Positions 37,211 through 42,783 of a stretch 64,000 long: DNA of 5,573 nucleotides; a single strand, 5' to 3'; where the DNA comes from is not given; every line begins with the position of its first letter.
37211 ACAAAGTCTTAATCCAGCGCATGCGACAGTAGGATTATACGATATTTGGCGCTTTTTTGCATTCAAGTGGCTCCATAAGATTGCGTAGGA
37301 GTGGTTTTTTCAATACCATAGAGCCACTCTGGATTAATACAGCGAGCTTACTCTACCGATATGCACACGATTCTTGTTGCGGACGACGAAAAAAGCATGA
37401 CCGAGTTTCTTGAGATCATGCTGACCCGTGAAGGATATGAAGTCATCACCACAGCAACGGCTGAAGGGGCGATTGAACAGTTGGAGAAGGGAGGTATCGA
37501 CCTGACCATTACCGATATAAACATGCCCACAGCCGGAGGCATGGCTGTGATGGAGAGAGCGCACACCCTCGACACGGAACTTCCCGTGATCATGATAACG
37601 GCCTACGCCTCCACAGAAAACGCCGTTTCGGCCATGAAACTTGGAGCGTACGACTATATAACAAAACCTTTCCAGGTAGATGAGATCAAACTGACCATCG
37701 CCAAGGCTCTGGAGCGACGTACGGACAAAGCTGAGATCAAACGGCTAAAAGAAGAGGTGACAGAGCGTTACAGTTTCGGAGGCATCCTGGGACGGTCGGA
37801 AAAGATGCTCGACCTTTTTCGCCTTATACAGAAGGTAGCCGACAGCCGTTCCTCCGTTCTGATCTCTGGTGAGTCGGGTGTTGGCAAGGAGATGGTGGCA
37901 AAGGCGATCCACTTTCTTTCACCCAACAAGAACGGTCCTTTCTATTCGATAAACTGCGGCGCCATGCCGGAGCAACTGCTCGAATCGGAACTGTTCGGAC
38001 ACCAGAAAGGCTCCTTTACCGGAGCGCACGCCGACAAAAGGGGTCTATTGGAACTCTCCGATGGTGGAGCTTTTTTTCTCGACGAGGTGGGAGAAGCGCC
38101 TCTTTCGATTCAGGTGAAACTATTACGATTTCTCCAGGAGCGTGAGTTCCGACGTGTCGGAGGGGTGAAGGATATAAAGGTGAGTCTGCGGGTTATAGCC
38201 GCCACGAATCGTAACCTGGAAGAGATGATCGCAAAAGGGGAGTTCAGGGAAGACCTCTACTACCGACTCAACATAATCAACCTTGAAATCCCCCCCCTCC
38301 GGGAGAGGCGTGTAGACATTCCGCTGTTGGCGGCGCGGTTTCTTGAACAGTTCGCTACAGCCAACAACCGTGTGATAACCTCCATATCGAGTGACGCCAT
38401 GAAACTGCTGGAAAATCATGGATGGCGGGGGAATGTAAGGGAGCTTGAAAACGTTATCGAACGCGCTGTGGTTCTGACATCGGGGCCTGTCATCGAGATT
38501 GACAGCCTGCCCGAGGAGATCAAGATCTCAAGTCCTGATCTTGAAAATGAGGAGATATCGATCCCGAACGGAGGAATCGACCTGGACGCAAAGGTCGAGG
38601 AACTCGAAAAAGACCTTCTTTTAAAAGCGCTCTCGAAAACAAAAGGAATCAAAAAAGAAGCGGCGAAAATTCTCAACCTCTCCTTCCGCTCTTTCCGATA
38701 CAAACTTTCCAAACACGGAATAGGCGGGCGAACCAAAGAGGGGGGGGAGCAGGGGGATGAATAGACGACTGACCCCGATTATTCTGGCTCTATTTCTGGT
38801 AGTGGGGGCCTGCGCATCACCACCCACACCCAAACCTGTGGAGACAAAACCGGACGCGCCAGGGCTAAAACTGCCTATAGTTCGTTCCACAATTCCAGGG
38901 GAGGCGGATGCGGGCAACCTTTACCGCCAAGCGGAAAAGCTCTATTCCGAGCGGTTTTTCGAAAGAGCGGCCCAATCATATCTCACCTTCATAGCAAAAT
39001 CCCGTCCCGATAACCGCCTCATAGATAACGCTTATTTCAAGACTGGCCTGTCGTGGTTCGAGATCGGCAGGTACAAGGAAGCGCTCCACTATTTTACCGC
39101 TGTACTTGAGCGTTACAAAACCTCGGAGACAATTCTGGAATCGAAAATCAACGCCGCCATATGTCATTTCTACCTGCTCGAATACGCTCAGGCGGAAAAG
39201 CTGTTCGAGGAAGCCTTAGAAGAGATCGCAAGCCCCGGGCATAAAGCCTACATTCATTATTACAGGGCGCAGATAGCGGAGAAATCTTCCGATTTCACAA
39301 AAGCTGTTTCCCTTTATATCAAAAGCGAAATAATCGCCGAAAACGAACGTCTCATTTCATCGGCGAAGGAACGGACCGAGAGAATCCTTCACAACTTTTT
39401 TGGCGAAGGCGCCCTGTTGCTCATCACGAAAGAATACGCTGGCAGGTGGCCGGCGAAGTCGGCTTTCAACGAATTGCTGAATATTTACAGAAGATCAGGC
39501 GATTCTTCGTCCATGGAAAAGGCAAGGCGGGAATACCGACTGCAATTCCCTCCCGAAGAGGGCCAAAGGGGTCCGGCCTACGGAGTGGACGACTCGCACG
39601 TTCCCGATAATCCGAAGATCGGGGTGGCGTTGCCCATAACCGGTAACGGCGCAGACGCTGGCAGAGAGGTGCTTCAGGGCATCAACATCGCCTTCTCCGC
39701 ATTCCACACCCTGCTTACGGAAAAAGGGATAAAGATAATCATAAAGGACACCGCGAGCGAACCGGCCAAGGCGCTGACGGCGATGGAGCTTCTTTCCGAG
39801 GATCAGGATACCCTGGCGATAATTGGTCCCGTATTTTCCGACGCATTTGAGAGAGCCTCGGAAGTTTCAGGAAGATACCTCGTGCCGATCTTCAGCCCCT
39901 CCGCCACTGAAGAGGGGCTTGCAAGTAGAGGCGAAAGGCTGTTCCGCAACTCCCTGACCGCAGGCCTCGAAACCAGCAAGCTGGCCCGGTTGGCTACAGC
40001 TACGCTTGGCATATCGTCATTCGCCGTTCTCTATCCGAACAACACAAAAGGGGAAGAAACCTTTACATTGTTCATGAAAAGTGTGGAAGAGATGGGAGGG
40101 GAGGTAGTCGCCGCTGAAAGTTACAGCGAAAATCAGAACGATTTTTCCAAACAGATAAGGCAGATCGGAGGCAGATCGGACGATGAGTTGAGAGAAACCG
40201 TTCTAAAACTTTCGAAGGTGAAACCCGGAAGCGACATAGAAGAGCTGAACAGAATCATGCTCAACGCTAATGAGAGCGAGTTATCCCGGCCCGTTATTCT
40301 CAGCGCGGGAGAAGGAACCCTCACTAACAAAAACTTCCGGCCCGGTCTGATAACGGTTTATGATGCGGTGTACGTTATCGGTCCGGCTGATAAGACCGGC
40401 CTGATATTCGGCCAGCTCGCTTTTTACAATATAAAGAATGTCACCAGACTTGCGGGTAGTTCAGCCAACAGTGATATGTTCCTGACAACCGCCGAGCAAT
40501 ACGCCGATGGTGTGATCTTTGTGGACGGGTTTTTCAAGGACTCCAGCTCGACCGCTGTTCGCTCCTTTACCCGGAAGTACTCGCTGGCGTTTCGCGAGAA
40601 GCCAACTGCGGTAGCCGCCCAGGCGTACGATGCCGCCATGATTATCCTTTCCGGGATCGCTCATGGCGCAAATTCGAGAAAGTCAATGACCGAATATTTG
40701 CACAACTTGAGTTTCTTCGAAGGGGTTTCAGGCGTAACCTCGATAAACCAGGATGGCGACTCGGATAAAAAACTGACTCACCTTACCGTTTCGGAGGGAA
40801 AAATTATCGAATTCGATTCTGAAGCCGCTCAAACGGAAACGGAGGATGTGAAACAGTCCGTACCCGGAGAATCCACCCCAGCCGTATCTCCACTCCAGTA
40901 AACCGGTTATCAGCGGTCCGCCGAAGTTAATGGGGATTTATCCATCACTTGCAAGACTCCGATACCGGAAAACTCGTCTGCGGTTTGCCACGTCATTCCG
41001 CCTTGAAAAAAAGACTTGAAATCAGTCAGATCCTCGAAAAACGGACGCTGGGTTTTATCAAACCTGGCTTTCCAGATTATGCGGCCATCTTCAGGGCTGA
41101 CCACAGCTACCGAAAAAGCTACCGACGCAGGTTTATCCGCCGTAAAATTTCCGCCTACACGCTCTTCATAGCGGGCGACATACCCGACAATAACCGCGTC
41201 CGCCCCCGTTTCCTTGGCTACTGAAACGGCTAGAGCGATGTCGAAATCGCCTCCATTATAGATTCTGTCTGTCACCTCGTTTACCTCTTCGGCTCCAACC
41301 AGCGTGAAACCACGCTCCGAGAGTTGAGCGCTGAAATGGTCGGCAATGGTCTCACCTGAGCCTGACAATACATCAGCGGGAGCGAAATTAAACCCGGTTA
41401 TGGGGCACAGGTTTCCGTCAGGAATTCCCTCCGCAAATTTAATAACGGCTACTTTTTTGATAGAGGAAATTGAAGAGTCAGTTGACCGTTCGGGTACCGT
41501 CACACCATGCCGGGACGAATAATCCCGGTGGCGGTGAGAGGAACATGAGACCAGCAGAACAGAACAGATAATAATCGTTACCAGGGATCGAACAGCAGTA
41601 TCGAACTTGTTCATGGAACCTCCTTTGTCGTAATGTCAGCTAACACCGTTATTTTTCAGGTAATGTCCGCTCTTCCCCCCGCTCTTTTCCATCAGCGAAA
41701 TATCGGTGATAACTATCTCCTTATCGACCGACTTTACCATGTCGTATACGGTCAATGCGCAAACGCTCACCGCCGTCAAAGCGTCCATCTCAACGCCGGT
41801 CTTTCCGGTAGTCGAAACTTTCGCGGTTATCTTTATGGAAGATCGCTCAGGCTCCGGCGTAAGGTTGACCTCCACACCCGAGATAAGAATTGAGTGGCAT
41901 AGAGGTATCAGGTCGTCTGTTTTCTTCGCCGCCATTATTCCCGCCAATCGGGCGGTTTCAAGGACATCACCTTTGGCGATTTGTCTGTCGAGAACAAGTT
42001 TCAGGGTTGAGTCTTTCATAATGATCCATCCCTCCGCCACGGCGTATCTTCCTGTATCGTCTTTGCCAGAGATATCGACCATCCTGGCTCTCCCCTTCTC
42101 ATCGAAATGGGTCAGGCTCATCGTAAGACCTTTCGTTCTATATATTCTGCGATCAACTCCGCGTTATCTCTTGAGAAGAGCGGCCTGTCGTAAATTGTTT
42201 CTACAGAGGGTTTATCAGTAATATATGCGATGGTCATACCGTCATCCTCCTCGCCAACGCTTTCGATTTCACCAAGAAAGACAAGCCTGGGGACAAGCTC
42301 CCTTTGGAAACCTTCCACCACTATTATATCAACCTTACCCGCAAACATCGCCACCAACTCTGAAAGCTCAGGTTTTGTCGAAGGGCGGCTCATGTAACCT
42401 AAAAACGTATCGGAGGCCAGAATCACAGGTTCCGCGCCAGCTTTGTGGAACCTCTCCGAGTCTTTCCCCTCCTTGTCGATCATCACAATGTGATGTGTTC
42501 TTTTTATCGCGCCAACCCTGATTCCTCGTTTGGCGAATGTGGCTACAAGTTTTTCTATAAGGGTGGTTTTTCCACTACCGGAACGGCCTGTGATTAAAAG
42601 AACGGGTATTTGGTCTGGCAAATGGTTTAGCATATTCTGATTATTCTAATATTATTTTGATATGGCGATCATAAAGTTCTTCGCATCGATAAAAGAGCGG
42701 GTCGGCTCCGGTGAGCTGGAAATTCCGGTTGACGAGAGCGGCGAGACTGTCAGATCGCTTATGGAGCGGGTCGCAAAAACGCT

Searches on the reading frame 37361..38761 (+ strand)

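Call 21: search_protein_families(library=pfam, proteins=[window:37361-38761:+], max_evalue=0.00001)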
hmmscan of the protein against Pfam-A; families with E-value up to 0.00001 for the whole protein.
window:37361-38761:+ (467 aa): 6 families
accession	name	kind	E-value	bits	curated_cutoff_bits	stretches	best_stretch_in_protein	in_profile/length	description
PF00158.32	Sigma54_activat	-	3.9e-70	235.3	20.2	1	142-308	1-167/168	Sigma-54 interaction domain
PF25601.1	AAA_lid_14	-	4.8e-28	97.2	27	1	314-394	1-81/87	AAA+ ATPase lid domain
PF00072.30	Response_reg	-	1.4e-27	96.5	30.2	1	4-112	1-109/111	Response regulator receiver domain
PF14532.12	Sigma54_activ_2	-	2.2e-20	73.7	25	1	143-313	1-138/138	Sigma-54 interaction domain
PF02954.25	HTH_8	-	1.5e-11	44.3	22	1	412-451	2-41/42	Bacterial regulatory protein, Fis family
PF07728.20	AAA_5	-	2e-09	38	22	1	166-285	2-124/139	AAA domain (dynein-related subfamily)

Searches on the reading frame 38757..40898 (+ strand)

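Call 21: search_protein_families(library=pfam, proteins=[window:38757-40898:+], max_evalue=0.00001)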
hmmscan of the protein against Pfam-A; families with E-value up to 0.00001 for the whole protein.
window:38757-40898:+ (714 aa): 6 families
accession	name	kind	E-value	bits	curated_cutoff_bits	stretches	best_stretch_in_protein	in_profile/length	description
PF13458.12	Peripla_BP_6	-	4.9e-40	138.7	31.7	2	287-470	3-186/343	Periplasmic binding protein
PF01094.35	ANF_receptor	-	6.3e-18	65.4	25.4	1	317-670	17-341/353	Receptor family ligand binding region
PF07719.23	TPR_2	-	4.1e-09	36.3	27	0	92-121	3-32/34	Tetratricopeptide repeat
PF13424.12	TPR_12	-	8e-07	29.6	30.1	0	102-155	15-73/77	Tetratricopeptide repeat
PF13432.12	TPR_16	-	1.9e-06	28.7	32.7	0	56-121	1-62/65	Tetratricopeptide repeat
PF00515.34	TPR_1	-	2.6e-06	27.4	27.8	0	92-120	3-31/34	Tetratricopeptide repeat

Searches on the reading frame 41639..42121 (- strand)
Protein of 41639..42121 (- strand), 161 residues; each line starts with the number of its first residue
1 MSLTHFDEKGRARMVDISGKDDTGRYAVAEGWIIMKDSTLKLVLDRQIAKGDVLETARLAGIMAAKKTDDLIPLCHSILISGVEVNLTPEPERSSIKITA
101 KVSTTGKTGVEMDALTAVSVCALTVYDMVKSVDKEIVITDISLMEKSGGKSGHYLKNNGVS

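Call 22: search_protein_families(library=pfam, proteins=[window:41639-42121:-], max_evalue=0.00001)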
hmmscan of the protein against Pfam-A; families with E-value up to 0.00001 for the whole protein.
window:41639-42121:- (161 aa): 1 family
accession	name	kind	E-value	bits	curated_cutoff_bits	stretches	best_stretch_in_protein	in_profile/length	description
PF01967.27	MoaC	-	8.1e-57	191.5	27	1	14-149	1-136/136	MoaC family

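Call 30: list_cluster_members(proteins=[P0001, window:41639-42121:-, window:5726-6508:+, window:45317-45796:+])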
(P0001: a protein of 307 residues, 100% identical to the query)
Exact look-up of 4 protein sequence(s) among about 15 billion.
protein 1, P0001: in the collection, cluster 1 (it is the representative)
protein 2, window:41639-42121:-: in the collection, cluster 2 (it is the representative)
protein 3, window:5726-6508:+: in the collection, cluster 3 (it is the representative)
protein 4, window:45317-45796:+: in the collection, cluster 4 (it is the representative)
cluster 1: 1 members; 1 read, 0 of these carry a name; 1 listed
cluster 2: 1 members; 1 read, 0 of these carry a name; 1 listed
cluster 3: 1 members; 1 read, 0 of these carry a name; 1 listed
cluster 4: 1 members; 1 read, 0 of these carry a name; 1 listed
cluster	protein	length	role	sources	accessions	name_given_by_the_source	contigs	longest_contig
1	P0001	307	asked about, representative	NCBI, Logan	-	-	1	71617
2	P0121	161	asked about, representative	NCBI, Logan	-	-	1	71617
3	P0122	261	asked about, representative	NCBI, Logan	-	-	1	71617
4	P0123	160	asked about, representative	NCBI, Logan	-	-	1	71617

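Call 56: find_encoding_contigs(protein=P0122, flank=10000, max_places=3)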
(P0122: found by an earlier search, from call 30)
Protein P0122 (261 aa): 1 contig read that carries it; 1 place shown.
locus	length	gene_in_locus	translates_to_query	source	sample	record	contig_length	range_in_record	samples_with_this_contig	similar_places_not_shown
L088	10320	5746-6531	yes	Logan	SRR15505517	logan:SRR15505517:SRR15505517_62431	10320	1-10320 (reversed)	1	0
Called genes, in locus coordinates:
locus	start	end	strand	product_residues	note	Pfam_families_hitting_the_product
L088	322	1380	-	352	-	PF13641:Glyco_tranf_2_3, PF00535:Glycos_transf_2, PF10111:Glyco_tranf_2_2, PF13506:Glyco_transf_21, PF13632:Glyco_trans_2_3, PF02709:Glyco_transf_7C (faint)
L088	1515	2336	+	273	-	PF00149:Metallophos, PF12850:Metallophos_2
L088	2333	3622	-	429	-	PF00483:NTP_transferase, PF07959:Fucose_pyrophosphorylase (faint), PF24894:Hexapep_GlmU (faint), PF25084:LbH_EIF2B (weak), PF25087:GMPPB_C (weak), PF25247:LbH_GLGC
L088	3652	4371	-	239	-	PF13641:Glyco_tranf_2_3, PF00535:Glycos_transf_2, PF10111:Glyco_tranf_2_2 (weak)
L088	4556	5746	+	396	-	PF00291:PALP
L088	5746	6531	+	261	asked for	PF00290:Trp_syntA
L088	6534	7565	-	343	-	PF04371:PAD_porph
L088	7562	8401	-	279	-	PF00795:CN_hydrolase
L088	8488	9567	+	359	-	PF01435:Peptidase_M48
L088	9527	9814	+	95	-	-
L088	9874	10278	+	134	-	PF01814:Hemerythrin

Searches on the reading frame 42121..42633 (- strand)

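Call 22: search_protein_families(library=pfam, proteins=[window:42121-42633:-], max_evalue=0.00001)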
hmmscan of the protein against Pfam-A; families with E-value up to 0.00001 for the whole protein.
window:42121-42633:- (171 aa): 3 families
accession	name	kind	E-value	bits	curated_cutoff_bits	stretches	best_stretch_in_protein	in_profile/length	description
PF03205.20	MobB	-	4.1e-33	114.5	26.6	1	11-120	1-110/133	Molybdopterin guanine dinucleotide synthesis protein B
PF20720.3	nSTAND3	-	4.2e-06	27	27.2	1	11-75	19-73/155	Novel STAND NTPase 3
PF02606.20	LpxK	-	6.9e-06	25.8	27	1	19-110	47-139/328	Tetraacyldisaccharide-1-P 4'-kinase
